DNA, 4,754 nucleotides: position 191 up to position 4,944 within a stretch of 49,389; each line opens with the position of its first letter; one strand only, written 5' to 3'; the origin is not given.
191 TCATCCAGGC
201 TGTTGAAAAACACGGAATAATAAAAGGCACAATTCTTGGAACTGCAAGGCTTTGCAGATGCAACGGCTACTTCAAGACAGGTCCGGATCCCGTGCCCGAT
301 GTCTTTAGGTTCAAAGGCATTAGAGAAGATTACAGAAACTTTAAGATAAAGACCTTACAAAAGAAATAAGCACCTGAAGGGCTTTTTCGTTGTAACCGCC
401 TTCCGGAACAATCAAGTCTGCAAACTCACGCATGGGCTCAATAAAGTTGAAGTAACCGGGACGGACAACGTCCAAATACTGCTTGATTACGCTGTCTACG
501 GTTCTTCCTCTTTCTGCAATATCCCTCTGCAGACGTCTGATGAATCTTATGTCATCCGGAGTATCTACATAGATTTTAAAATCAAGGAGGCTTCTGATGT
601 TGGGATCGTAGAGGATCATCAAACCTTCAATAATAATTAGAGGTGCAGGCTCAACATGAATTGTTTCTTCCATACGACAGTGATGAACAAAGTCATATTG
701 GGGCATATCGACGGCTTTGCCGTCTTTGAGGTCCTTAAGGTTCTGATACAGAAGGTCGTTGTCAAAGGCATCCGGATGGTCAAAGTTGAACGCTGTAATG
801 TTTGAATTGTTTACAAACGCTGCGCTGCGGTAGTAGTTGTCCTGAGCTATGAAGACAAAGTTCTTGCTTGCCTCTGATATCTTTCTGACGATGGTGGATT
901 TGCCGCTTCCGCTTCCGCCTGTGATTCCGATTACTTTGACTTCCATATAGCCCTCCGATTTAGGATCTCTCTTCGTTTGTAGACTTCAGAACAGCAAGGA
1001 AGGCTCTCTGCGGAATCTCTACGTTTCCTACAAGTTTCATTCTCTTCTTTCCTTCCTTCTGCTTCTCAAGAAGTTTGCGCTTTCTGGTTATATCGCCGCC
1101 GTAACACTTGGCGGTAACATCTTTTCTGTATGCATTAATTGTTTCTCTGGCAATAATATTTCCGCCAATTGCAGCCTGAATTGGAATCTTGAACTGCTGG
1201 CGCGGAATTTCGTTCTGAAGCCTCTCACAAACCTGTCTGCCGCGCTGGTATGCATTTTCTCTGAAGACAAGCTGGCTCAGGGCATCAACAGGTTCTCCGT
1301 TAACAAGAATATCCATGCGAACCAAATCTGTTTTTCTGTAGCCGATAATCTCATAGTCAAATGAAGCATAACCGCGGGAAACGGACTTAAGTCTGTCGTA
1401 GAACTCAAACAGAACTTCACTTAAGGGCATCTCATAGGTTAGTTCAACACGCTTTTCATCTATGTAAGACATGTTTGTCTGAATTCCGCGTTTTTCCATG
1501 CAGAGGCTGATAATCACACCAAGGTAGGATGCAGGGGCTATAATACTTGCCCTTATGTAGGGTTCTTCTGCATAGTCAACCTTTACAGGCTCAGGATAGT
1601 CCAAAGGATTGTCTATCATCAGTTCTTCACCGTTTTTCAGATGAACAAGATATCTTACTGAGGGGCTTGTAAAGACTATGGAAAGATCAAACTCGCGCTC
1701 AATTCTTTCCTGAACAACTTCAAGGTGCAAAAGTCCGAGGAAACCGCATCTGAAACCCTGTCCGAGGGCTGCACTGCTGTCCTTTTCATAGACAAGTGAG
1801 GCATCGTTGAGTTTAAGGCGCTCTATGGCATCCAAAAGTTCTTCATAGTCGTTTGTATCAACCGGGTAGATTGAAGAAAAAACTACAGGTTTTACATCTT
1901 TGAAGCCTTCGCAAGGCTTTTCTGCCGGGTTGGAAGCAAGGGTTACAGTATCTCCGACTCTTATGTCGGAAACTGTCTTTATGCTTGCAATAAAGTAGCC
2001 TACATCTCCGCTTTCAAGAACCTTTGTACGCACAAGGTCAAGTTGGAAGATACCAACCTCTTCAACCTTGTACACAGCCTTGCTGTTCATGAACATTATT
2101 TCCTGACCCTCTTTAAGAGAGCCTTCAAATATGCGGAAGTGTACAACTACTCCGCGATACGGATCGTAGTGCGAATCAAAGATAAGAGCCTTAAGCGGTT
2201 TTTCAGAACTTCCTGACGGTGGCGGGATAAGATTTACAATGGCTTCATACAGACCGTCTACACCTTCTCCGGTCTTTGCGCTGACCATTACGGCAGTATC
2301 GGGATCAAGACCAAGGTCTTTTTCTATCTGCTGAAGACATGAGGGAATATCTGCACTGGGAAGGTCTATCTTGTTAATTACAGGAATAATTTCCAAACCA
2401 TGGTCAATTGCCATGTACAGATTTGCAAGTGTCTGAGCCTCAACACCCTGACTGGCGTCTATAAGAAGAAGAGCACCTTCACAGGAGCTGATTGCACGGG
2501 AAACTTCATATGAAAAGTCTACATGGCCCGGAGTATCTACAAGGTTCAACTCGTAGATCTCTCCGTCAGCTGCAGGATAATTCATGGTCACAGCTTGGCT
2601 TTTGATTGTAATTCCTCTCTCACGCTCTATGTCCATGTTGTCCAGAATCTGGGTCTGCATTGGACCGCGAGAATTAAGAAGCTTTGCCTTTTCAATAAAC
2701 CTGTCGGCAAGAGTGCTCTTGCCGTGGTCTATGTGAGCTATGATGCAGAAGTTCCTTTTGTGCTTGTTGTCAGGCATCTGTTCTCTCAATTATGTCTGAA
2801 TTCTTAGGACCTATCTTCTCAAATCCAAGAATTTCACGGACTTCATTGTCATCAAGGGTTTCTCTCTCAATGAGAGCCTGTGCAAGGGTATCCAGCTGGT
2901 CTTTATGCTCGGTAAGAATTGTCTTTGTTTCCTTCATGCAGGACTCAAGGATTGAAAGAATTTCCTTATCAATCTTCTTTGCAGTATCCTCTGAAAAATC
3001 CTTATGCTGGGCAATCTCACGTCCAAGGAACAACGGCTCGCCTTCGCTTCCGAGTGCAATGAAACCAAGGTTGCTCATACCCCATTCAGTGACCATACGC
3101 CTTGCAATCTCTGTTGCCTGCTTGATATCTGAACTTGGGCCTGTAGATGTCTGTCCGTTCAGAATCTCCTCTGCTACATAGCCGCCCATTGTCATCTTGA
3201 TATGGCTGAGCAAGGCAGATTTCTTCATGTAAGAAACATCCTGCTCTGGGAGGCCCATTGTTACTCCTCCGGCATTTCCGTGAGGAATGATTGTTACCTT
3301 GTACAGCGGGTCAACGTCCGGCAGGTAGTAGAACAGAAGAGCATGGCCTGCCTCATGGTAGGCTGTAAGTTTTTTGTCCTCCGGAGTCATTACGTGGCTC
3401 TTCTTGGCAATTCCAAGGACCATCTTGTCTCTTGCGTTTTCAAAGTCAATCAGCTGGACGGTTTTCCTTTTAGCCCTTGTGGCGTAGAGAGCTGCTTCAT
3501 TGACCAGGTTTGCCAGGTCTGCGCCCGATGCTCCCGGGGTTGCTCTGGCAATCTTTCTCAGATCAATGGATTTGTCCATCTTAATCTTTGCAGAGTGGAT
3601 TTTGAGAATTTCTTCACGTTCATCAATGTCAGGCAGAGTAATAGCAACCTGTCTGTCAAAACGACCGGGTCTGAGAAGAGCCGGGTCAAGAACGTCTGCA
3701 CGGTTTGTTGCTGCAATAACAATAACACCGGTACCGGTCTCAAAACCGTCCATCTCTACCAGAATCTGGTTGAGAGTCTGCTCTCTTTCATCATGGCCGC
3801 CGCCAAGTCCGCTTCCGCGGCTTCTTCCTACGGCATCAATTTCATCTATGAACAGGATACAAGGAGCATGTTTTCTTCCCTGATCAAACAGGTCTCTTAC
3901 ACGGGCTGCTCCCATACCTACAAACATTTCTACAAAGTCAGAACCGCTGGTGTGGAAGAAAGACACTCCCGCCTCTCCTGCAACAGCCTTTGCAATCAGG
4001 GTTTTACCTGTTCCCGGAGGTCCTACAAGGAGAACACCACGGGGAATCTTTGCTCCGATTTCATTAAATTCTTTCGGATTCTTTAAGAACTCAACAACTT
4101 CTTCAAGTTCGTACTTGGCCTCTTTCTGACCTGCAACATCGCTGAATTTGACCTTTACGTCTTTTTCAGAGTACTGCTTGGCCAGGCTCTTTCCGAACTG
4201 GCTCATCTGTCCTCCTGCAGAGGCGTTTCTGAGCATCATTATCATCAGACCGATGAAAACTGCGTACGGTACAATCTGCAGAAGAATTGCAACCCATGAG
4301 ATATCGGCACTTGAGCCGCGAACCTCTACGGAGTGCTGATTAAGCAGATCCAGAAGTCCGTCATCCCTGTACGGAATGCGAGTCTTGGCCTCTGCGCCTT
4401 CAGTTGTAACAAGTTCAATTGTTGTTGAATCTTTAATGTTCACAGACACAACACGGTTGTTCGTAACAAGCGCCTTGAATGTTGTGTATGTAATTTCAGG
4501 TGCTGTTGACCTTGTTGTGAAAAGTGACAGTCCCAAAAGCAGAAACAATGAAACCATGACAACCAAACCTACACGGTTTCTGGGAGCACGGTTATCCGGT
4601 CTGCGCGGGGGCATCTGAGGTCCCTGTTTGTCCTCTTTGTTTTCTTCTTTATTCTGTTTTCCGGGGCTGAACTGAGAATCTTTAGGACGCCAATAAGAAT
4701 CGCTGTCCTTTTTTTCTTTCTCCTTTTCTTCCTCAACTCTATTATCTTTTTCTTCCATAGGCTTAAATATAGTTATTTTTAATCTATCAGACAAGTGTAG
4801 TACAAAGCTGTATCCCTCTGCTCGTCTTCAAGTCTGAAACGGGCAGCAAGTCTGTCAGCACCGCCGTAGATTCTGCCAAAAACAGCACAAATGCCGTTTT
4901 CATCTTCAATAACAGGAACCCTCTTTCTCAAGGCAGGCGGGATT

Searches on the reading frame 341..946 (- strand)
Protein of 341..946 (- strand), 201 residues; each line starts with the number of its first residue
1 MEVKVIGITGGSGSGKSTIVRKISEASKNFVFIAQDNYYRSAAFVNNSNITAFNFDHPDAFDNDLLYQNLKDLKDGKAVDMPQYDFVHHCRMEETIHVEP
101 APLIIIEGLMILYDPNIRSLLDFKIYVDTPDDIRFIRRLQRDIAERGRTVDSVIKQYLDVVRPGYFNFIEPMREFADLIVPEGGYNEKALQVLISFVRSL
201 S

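Call 27: search_protein_families(library=pfam, proteins=[window:341-946:-], max_evalue=0.001)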
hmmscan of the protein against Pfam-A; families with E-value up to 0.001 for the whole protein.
window:341-946:- (201 aa): 6 families
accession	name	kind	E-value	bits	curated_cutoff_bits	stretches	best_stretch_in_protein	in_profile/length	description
PF00485.24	PRK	-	2e-49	168.5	22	1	5-186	1-193/196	Phosphoribulokinase / Uridine kinase family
PF13238.12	AAA_18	-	2.9e-07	31.4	29.4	1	6-144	1-114/128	AAA domain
PF02224.24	Cytidylate_kin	-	4.3e-05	23.8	26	0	6-51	1-46/211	Cytidylate kinase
PF13207.12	AAA_17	-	7.3e-05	23.5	27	0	9-30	1-21/136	AAA domain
PF01121.26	CoaE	-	0.00062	19.9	27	0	5-53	2-48/180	Dephospho-CoA kinase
PF13671.12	AAA_33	-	0.00071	20.3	27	0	8-49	4-43/143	AAA domain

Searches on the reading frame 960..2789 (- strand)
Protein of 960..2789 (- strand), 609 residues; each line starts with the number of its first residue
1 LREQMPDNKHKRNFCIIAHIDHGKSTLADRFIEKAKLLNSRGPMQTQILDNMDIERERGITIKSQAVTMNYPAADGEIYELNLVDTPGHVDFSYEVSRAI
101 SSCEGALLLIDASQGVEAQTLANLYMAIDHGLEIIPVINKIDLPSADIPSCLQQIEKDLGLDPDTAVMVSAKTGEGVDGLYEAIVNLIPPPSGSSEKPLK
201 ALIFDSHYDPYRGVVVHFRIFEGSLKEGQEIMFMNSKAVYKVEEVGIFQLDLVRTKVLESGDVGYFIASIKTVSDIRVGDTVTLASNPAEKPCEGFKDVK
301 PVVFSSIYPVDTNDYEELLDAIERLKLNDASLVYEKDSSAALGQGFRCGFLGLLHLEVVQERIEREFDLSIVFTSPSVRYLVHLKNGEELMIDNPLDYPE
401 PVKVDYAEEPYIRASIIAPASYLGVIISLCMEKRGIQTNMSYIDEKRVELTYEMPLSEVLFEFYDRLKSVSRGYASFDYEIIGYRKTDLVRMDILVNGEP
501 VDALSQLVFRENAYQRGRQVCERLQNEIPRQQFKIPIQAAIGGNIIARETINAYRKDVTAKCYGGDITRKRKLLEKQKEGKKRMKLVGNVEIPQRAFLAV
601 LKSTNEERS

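Call 27: search_protein_families(library=pfam, proteins=[window:960-2789:-], max_evalue=0.001)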
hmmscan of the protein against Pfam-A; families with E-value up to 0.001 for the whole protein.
window:960-2789:- (609 aa): 8 families
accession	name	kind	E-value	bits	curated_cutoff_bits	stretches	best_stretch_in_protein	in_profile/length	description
PF00009.33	GTP_EFTU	-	4.8e-53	180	26.5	1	11-190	3-188/188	Elongation factor Tu GTP binding domain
PF06421.17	LepA_C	-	7e-51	171.3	29.7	1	496-602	1-107/107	GTP-binding protein LepA C-terminus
PF00679.30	EFG_C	-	1.3e-20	73.7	27.9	1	409-493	4-87/89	Elongation factor G C-terminus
PF03144.31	GTP_EFTU_D2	-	5.1e-12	46.5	30.3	1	213-283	1-73/73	Elongation factor Tu domain 2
PF14492.12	EFG_III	-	4.9e-07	30.2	27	1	300-372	3-72/75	Elongation Factor G, domain III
PF22042.2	EF-G_D2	-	2.6e-05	24.7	27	1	198-238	1-39/84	Elongation factor G domain 2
PF16658.11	RF3_C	-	0.00011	22.5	40.1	1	300-385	8-90/132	Class II release factor RF3, C-terminal domain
PF01926.29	MMR_HSR1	-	0.00063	20.3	21.9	0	20-140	8-113/113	50S ribosome-binding GTPase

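Call 65: list_cluster_members(proteins=[window:960-2789:-, window:37092-38552:-, window:8748-9980:-, window:15641-17518:-, window:23394-25163:-, window:29564-31651:-, window:10058-10870:-, window:31834-33210:+])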
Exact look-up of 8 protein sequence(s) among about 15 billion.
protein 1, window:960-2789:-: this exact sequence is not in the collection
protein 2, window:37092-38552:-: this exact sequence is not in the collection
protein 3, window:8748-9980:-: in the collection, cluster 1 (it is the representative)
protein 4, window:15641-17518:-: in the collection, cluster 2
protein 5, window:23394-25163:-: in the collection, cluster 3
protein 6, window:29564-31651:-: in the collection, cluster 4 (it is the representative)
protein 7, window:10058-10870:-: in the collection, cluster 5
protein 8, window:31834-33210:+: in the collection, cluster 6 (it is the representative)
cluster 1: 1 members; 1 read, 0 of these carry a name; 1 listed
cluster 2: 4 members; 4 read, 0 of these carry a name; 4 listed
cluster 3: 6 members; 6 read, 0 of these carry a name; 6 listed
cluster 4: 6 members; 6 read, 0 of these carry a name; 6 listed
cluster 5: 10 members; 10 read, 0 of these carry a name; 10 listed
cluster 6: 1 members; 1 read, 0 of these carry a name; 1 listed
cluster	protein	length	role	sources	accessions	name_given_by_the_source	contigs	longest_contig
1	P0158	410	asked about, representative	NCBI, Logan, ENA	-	-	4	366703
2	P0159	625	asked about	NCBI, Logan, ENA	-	-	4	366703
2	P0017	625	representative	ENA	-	-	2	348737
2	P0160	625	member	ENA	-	-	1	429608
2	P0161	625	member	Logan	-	-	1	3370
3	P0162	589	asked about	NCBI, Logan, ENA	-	-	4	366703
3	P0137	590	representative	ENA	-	-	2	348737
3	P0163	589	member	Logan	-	-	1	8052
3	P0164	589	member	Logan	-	-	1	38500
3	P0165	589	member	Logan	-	-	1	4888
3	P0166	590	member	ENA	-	-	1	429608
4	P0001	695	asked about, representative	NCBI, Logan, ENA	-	-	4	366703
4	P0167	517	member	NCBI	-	-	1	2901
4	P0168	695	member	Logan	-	-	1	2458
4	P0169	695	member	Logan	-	-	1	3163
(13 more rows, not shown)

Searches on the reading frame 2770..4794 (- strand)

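Call 27: search_protein_families(library=pfam, proteins=[window:2770-4794:-], max_evalue=0.001)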
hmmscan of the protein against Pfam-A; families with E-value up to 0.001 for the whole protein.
window:2770-4794:- (674 aa): 9 families
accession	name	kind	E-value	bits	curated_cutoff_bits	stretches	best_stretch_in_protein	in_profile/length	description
PF01434.24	Peptidase_M41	-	4.6e-65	219.5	29.9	1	468-655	2-191/191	Peptidase family M41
PF00004.35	AAA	-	1.5e-44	152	21.2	1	254-386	1-130/131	ATPase family associated with various cellular activities (AAA)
PF17862.7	AAA_lid_3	-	3.7e-13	49.2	27.2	1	409-452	1-44/45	AAA+ lid domain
PF06480.20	FtsH_ext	-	2.3e-08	34.6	25.5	1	78-160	7-100/103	FtsH Extracellular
PF05496.18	RuvB_N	-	5.2e-06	26.7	27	1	217-321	6-95/159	Holliday junction DNA helicase RuvB P-loop domain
PF07728.20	AAA_5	-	1e-05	26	22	1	253-375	1-137/139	AAA domain (dynein-related subfamily)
PF06068.19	TIP49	-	0.00022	21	23.8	1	218-287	24-88/347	TIP49 P-loop domain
PF13191.12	AAA_16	-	0.00038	21.4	32.6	0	244-274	17-47/167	AAA ATPase domain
PF13401.12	AAA_22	-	0.00041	21.1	27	0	254-294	8-45/130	AAA domain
